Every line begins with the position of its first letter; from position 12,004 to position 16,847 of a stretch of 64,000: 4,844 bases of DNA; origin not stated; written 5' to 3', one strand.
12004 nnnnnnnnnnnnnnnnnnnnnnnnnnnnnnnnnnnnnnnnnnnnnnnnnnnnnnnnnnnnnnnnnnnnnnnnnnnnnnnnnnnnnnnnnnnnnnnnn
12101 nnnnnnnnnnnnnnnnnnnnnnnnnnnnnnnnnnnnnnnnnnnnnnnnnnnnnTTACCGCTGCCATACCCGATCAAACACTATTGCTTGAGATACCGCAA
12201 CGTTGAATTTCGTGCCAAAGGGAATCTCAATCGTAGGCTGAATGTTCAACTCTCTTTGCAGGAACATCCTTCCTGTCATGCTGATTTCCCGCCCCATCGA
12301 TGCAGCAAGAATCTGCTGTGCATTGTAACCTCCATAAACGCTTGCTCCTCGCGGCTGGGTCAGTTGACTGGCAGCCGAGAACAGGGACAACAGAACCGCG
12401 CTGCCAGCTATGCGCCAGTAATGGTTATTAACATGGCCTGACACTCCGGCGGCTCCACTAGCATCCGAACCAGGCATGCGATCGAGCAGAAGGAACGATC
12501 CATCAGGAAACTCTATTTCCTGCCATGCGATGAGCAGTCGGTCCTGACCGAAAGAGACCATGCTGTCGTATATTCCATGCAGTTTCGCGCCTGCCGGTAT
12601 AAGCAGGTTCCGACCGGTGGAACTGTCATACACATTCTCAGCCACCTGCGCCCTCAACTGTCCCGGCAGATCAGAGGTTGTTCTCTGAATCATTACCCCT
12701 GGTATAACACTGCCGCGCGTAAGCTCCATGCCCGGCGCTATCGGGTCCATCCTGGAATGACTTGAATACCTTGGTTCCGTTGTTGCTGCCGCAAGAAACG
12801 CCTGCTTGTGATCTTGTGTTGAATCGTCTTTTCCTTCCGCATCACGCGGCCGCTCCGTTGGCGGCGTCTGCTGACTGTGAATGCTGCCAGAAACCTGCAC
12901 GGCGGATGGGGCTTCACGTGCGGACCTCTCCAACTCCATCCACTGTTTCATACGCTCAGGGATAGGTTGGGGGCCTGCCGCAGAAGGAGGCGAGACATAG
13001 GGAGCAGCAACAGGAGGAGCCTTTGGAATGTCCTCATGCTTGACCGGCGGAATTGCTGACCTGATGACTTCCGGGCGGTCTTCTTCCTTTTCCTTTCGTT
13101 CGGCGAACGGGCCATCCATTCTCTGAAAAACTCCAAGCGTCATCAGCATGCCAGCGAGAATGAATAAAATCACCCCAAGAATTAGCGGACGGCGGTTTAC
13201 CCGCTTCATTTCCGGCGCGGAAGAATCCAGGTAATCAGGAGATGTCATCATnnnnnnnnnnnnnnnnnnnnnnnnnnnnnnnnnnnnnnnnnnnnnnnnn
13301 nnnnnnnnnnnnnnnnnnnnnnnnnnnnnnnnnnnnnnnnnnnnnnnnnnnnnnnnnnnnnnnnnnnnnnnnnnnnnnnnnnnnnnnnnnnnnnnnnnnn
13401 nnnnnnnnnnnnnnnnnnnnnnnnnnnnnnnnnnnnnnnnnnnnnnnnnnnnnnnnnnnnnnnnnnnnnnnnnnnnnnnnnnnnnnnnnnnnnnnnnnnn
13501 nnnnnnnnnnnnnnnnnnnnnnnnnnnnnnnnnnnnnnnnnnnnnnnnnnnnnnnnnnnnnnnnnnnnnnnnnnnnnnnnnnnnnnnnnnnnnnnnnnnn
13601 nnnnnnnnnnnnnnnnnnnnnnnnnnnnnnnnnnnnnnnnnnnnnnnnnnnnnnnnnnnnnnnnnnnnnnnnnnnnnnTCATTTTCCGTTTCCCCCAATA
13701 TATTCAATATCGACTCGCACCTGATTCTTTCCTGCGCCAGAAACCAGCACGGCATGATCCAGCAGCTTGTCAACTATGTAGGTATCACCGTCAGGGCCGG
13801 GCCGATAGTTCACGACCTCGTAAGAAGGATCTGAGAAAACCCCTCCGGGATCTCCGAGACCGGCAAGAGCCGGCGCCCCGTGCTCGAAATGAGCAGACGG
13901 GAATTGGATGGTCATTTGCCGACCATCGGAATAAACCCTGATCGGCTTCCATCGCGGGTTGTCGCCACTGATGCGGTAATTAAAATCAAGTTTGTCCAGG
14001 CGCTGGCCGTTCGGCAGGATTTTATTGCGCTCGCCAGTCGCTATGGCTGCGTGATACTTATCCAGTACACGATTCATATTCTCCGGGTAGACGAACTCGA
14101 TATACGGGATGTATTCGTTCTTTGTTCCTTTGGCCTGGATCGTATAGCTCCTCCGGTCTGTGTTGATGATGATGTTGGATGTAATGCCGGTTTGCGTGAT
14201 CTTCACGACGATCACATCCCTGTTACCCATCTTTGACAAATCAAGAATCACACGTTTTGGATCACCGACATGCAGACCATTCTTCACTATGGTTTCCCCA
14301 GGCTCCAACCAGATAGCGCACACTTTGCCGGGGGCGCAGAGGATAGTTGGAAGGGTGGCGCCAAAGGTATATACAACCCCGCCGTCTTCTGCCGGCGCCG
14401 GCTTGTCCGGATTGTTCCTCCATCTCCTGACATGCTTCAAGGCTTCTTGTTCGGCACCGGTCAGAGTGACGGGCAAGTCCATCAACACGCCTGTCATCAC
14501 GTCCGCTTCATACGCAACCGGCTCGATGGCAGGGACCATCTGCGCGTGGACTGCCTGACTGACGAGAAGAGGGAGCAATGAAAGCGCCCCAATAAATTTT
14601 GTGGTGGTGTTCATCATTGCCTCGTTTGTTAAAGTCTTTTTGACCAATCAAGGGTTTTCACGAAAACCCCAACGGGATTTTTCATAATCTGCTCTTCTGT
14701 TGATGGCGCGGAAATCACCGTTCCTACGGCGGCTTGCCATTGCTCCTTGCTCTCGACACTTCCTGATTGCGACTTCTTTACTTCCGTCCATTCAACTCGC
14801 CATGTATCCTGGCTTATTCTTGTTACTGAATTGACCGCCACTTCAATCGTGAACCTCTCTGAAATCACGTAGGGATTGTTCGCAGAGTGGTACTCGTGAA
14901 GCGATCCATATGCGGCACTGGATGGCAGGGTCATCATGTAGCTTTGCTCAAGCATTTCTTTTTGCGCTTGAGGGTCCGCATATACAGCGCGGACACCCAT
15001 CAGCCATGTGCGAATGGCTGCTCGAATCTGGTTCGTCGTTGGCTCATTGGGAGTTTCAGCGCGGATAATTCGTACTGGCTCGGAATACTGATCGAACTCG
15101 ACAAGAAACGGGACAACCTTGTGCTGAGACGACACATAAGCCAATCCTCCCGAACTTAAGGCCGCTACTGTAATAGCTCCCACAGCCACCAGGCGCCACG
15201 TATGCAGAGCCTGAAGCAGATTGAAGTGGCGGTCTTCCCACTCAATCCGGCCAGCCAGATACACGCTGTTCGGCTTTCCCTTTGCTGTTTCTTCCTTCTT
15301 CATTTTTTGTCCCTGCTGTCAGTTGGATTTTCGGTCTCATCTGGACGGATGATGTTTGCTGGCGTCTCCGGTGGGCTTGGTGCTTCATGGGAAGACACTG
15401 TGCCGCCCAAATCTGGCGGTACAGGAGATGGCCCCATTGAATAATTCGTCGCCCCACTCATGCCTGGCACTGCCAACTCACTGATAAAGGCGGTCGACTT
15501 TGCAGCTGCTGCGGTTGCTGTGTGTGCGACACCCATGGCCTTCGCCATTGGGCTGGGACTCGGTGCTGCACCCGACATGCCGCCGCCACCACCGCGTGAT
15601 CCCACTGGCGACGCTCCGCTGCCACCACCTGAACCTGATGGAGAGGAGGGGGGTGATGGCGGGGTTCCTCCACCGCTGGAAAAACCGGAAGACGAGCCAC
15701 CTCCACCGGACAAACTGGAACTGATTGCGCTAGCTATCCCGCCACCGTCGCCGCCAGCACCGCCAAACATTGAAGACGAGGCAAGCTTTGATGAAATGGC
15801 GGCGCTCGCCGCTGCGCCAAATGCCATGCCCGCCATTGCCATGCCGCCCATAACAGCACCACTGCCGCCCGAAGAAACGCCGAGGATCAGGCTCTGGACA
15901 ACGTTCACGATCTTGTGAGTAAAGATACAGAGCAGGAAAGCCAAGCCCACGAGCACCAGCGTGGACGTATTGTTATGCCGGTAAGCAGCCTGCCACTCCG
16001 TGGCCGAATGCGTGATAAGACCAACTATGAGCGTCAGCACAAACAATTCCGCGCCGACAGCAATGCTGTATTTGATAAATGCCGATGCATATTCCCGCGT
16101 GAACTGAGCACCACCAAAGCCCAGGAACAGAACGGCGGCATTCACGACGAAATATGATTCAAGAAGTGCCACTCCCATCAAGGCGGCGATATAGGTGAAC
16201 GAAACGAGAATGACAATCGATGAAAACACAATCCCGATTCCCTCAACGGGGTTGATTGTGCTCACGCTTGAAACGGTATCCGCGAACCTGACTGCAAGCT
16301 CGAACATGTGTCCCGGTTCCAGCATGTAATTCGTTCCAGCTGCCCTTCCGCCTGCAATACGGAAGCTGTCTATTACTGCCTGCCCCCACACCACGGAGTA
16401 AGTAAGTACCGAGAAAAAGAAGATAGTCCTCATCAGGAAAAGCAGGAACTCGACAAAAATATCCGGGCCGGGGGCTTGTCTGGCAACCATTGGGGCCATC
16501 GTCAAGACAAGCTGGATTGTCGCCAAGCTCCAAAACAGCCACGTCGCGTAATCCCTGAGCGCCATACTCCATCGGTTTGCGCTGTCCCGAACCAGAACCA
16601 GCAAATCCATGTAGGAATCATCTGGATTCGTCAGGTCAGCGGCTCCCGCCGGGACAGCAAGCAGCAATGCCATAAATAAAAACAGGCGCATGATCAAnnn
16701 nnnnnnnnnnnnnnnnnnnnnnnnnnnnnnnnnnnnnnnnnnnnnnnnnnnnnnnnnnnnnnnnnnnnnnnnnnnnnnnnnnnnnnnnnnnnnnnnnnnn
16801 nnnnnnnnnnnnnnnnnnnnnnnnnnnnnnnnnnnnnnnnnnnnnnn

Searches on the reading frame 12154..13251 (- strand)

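Call 20: search_protein_families(library=pfam, proteins=[window:12154-13251:-], max_evalue=0.001)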
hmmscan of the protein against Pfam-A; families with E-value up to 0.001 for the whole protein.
window:12154-13251:- (365 aa): 1 family
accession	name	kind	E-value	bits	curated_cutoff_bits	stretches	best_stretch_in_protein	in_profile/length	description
PF03743.19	TrbI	-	2.3e-54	184.5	35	1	177-359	2-188/188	Bacterial conjugation TrbI-like protein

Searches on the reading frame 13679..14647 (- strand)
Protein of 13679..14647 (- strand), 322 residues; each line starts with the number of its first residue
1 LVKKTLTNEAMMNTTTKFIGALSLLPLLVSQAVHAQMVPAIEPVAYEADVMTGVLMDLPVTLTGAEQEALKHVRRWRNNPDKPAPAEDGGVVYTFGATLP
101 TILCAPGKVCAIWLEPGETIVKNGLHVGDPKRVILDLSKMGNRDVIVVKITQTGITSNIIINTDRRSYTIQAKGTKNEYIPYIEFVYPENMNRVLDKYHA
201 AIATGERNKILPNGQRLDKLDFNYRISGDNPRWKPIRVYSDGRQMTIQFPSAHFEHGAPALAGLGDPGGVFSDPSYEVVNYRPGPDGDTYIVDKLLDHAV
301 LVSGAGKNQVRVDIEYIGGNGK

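Call 20: search_protein_families(library=pfam, proteins=[window:13679-14647:-], max_evalue=0.001)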
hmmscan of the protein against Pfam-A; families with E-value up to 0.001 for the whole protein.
window:13679-14647:- (322 aa): 1 family
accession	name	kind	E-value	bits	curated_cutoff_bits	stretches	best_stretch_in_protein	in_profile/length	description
PF03524.21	CagX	-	9.2e-35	120.7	34.2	1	92-312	7-195/198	Conjugal transfer protein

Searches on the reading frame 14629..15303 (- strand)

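Call 20: search_protein_families(library=pfam, proteins=[window:14629-15303:-], max_evalue=0.001)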
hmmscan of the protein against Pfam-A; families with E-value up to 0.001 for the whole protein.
window:14629-15303:- (224 aa): 1 family
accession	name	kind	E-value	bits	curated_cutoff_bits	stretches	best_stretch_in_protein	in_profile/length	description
PF04335.19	VirB8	-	3e-37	129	23.2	1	18-222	2-212/213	VirB8 protein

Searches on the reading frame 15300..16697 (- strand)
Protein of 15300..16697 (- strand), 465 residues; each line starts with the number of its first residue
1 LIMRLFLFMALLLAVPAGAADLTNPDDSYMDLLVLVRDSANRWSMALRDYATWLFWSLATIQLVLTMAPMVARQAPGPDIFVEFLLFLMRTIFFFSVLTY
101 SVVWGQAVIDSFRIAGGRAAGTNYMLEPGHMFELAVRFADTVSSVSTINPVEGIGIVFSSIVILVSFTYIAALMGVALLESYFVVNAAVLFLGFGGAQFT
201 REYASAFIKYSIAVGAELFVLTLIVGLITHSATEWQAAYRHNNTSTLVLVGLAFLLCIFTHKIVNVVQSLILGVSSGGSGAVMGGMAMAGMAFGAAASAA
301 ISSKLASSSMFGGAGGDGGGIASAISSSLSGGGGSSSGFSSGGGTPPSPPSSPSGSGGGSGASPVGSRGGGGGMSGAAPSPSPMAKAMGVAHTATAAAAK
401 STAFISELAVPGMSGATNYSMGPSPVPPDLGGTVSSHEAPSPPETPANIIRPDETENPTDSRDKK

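Call 20: search_protein_families(library=pfam, proteins=[window:15300-16697:-], max_evalue=0.001)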
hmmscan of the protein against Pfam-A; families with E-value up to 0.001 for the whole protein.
window:15300-16697:- (465 aa): 1 family
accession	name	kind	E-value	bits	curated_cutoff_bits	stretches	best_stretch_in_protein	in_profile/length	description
PF04610.19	TrbL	-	7.1e-16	59.1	25.9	1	60-258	2-212/215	TrbL/VirB6 plasmid conjugal transfer protein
